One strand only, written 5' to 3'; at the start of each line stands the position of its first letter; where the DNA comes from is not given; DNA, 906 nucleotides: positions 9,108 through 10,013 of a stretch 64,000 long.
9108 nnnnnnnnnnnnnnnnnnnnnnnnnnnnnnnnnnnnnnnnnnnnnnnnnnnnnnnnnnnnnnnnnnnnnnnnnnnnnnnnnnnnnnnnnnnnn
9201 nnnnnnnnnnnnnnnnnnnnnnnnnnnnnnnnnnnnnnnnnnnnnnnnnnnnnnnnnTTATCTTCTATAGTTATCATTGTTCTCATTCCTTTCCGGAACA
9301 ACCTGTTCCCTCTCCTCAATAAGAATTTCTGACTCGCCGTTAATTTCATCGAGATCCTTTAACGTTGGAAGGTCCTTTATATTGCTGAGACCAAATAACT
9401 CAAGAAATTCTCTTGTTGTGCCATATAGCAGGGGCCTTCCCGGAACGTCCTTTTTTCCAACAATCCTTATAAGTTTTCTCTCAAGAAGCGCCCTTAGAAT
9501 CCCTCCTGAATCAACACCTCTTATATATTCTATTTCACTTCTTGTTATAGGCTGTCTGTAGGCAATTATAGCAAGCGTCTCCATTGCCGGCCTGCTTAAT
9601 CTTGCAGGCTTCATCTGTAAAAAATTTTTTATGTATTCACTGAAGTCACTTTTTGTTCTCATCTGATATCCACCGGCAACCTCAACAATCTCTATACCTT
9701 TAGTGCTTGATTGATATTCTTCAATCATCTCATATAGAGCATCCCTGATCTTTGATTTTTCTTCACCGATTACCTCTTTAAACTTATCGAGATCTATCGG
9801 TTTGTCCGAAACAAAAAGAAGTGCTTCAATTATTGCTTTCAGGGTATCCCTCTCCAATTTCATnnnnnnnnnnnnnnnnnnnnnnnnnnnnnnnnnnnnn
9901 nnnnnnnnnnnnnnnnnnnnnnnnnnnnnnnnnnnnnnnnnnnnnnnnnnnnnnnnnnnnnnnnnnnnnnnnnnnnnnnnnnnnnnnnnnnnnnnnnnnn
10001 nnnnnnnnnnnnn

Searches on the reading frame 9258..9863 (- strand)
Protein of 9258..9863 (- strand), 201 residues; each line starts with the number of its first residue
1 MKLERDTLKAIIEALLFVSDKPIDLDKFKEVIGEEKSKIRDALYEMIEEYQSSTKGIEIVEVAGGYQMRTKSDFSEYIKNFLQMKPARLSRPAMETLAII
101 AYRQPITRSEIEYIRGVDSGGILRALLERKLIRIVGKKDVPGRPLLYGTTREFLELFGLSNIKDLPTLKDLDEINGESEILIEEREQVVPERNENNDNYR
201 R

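Call 47: search_protein_families(library=pfam, proteins=[window:9258-9863:-], max_evalue=0.000001)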
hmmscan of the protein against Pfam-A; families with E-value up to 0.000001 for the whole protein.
window:9258-9863:- (201 aa): 1 family
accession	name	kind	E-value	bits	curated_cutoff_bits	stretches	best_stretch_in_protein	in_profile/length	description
PF04079.22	SMC_ScpB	-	1.4e-61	207.2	27.4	1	10-168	1-160/160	Segregation and condensation complex subunit ScpB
